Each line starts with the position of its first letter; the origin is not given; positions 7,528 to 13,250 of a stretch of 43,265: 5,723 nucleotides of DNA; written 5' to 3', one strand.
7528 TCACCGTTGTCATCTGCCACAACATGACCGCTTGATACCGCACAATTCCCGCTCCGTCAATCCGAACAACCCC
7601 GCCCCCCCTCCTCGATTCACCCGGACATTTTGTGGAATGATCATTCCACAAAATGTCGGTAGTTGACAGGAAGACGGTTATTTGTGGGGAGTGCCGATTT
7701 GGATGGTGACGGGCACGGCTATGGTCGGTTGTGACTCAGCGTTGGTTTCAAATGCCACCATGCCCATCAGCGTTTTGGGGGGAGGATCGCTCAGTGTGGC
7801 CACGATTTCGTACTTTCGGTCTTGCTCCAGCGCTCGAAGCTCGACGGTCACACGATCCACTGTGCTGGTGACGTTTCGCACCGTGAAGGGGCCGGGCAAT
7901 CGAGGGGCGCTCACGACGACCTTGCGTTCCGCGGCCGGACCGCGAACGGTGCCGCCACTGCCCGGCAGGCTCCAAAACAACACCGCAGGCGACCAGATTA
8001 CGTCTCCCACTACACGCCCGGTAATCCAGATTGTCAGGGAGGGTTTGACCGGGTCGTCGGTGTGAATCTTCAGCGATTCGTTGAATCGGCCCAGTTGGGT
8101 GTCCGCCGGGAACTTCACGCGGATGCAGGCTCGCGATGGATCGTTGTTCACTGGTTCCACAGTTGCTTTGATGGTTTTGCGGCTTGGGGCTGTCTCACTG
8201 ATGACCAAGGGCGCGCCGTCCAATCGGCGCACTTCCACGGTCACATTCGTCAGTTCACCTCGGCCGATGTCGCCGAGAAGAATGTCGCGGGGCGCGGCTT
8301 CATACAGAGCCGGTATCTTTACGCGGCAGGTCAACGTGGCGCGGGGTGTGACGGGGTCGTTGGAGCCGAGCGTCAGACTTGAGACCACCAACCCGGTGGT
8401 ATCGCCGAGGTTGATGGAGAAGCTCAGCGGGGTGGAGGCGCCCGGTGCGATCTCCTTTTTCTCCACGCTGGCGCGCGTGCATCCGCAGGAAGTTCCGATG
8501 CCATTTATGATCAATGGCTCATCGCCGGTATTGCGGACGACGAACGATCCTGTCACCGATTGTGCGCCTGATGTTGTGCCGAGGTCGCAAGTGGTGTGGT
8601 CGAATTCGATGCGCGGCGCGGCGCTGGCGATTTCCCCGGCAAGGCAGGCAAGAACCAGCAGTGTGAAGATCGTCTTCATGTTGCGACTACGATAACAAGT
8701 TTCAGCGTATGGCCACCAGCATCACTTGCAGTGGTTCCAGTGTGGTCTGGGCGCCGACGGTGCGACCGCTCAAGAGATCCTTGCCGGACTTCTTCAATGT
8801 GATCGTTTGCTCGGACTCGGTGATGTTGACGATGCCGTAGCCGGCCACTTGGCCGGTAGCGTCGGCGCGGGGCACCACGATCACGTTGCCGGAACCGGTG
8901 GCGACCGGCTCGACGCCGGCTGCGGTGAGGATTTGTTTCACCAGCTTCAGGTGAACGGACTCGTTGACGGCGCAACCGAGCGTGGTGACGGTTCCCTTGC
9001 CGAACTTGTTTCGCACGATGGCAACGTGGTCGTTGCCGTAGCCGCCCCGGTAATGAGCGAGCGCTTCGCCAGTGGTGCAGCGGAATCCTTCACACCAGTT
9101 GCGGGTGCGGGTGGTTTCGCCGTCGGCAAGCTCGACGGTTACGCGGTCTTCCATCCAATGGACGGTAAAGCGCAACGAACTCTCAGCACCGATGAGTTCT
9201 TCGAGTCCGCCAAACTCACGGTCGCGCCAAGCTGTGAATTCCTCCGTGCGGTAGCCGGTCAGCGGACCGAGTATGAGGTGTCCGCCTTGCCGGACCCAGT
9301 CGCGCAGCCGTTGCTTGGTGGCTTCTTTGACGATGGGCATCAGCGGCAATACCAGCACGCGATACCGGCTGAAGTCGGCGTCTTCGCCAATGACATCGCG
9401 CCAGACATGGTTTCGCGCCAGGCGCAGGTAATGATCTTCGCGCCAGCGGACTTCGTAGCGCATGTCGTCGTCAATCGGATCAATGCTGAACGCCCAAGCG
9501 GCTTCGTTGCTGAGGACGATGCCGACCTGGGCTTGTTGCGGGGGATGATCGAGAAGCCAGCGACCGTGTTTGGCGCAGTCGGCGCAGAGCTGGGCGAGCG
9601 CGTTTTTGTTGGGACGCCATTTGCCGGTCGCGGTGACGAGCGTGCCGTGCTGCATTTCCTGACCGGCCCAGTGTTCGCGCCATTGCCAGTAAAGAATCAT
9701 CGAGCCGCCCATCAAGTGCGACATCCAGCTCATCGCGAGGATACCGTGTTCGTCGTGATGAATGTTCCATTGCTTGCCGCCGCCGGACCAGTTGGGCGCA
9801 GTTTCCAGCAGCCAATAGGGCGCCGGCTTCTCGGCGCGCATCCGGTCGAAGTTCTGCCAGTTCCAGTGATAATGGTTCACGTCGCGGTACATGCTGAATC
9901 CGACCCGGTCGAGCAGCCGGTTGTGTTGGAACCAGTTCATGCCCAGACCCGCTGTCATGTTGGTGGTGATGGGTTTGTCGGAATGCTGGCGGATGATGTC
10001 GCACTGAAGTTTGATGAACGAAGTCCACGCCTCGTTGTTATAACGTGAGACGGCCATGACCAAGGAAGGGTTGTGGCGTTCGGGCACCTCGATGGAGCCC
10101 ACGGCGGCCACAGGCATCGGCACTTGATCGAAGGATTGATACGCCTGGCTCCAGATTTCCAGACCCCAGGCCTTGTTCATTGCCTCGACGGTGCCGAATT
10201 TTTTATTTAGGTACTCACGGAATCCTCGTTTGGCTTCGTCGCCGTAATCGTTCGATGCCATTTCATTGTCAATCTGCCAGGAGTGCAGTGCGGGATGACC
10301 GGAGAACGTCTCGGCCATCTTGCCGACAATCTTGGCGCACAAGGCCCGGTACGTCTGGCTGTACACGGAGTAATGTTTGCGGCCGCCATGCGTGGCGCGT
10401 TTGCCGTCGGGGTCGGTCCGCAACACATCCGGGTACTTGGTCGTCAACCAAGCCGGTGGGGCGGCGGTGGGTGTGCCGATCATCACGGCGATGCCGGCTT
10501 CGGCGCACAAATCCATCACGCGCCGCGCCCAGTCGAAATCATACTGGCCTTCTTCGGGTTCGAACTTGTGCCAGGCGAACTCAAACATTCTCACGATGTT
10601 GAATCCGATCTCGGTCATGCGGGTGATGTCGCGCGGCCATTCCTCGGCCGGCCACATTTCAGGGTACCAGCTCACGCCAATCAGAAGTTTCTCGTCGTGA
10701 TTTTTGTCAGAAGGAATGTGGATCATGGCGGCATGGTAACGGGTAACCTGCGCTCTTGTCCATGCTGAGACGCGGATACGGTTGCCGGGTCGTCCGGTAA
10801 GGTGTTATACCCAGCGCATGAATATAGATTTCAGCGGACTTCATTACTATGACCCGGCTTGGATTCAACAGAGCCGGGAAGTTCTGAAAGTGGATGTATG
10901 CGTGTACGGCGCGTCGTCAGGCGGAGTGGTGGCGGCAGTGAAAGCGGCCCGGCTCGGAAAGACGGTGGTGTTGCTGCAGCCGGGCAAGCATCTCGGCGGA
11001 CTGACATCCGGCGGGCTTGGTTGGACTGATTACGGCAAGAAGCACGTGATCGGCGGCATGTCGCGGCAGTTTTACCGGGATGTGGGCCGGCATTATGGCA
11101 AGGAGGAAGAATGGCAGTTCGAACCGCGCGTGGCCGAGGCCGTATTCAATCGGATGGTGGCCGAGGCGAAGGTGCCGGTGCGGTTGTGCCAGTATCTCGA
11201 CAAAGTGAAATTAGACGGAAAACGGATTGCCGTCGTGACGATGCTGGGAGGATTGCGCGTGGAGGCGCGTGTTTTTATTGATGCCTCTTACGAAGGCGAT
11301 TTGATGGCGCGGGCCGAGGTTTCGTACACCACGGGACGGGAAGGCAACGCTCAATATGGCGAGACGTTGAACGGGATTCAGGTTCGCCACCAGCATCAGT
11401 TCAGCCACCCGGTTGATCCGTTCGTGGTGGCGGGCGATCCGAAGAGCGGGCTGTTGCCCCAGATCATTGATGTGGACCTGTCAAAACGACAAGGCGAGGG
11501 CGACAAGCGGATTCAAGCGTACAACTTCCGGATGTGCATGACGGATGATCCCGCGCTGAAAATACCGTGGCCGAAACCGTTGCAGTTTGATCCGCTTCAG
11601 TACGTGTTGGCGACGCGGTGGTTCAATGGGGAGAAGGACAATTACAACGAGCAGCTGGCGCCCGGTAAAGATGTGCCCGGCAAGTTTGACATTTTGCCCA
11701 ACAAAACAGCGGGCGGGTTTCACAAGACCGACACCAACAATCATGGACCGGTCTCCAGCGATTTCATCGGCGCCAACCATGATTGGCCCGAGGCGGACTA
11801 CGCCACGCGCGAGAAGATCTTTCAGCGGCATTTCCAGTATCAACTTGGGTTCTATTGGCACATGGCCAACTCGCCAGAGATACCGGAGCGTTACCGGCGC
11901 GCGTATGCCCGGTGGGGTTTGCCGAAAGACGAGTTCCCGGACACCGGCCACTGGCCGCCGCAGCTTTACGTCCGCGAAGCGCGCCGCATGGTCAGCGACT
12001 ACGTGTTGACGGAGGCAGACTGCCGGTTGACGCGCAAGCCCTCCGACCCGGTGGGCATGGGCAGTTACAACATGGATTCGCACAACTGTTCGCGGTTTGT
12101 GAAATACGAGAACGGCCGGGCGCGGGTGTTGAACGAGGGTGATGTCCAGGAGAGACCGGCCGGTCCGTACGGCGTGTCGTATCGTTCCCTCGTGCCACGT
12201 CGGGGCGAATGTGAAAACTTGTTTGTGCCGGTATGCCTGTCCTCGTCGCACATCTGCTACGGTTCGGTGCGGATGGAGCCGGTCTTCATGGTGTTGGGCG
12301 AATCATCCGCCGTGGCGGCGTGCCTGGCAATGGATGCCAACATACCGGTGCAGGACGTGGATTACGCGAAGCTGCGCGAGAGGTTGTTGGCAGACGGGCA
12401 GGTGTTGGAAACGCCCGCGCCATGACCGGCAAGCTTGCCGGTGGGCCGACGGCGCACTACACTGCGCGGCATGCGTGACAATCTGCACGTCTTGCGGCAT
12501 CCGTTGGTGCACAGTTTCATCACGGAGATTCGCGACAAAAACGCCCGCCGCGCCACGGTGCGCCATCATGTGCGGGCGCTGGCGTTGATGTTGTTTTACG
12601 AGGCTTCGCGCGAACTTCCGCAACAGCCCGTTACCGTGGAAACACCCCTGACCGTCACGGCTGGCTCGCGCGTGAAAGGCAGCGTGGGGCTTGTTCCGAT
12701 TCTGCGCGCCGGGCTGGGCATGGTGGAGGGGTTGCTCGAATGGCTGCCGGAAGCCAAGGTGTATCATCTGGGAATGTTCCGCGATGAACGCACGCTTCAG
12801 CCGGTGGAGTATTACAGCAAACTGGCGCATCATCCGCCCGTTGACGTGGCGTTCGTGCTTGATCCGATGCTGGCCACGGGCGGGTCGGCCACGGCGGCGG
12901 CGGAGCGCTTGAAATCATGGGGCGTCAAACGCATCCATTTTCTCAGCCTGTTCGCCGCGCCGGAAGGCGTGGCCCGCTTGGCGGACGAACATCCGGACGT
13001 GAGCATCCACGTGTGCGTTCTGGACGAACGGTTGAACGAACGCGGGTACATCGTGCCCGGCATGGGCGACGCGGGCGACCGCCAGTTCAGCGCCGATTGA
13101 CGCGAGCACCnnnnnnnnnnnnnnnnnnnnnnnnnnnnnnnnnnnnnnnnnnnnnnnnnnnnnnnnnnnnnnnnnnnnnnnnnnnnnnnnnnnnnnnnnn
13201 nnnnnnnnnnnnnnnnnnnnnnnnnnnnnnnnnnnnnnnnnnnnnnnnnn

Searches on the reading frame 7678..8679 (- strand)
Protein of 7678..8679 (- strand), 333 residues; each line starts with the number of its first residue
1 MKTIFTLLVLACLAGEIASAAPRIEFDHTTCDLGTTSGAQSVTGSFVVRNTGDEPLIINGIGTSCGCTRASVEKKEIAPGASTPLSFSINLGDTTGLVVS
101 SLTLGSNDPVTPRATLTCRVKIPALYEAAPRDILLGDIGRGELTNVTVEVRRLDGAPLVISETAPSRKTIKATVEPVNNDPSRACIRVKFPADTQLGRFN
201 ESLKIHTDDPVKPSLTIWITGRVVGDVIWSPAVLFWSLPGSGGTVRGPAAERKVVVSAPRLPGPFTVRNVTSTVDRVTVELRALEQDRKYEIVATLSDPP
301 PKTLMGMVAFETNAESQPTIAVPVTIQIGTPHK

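Call 7: search_protein_families(library=pfam, proteins=[window:7678-8679:-])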
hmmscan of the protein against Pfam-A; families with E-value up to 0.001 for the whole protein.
window:7678-8679:- (333 aa): 2 families
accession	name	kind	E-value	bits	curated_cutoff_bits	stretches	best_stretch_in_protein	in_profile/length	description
PF07610.17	DUF1573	-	1e-24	86.8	26.1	1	24-116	1-92/98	Protein of unknown function (DUF1573)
PF22544.2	HYDIN_VesB_CFA65-like_Ig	-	3.5e-16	59.7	25.5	1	22-118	1-97/100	HYDIN/CFA65/VesB-like, Ig-like domain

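Call 69: find_homologous_proteins(query=window:7678-8679:-, max_evalue=1e-40)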
Query window:7678-8679:- (333 aa): 3 proteins with E <= 1e-40 among 7285 candidates.
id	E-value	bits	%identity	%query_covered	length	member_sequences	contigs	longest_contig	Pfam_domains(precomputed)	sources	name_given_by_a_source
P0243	2.8e-214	728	100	100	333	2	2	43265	PF07610.18,PF22544.3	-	-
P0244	3.2e-195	666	92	100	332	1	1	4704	PF07610.18,PF22544.3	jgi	jgi:hypothetical protein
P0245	9.1e-53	198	33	93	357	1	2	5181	PF07610.18,PF22544.3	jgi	jgi:hypothetical protein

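Call 70: find_encoding_contigs(protein=P0244, flank=10000, max_places=3)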
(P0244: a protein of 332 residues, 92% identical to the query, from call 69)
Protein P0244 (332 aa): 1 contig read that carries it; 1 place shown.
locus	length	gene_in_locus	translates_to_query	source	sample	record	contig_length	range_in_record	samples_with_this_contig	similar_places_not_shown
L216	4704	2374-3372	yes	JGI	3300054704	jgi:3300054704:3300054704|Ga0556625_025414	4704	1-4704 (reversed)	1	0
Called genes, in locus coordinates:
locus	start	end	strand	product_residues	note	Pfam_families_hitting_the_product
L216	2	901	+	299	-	?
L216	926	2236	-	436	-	-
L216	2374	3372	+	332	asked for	PF07610:DUF1573, PF22544:HYDIN_VesB_CFA65-like_Ig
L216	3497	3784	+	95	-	-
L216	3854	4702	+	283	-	?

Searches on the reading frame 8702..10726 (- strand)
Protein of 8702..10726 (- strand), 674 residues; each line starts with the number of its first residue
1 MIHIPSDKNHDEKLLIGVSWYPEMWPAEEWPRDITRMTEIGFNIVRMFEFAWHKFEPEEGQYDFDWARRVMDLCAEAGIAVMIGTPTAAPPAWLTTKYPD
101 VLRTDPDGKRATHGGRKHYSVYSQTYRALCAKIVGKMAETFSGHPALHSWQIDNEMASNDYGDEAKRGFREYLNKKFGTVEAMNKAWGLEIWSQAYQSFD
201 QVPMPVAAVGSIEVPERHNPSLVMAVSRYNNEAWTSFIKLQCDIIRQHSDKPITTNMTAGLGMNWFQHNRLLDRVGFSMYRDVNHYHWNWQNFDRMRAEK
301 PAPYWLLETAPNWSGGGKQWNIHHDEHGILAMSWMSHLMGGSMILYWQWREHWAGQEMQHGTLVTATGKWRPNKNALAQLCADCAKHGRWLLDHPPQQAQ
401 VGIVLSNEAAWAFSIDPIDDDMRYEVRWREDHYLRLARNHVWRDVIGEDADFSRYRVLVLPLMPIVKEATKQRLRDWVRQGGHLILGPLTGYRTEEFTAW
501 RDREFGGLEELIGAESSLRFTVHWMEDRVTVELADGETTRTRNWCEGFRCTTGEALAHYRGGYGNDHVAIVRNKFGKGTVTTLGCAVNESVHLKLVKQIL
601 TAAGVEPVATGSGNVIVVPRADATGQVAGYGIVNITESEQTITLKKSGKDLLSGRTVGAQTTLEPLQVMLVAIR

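Call 7: search_protein_families(library=pfam, proteins=[window:8702-10726:-])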
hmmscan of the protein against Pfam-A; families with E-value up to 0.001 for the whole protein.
window:8702-10726:- (674 aa): 4 families
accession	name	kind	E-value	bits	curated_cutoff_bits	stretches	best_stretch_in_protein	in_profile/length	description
PF02449.21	Glyco_hydro_42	-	5.2e-90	303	21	1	20-381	2-370/376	Beta-galactosidase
PF08532.16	Glyco_hydro_42M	-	2.4e-43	148.5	25.8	1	399-605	1-206/207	Beta-galactosidase trimerisation domain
PF14488.12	DUF4434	-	4.3e-06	26.9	30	1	24-183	15-161/283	Domain of unknown function (DUF4434)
PF01301.25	Glyco_hydro_35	-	8.1e-05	22.8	27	1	15-163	11-161/319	Glycosyl hydrolases family 35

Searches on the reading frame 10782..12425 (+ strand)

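Call 25: search_protein_families(library=pfam, proteins=[window:10782-12425:+])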
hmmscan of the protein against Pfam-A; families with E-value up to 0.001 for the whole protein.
window:10782-12425:+ (547 aa): 1 family
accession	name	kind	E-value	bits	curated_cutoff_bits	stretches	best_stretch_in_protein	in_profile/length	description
PF12831.13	FAD_oxidored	-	2.7e-105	353.5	27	1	38-535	1-416/416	FAD dependent oxidoreductase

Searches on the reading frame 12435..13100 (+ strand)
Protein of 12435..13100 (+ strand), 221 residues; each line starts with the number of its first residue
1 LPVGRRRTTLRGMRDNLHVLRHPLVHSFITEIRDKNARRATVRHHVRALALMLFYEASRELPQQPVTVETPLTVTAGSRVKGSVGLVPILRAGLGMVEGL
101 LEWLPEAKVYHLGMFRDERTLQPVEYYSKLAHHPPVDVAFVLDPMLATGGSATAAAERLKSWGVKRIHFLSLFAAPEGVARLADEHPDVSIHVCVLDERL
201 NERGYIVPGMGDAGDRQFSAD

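Call 25: search_protein_families(library=pfam, proteins=[window:12435-13100:+])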
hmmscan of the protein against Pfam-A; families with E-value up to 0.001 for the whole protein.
window:12435-13100:+ (221 aa): 2 families
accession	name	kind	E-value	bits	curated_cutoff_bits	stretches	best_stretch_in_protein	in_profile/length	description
PF14681.12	UPRTase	-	6e-69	232.1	27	1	19-219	1-205/206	Uracil phosphoribosyltransferase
PF00156.33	Pribosyltran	-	8.1e-06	25.7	26.3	1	86-180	33-131/158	Phosphoribosyl transferase domain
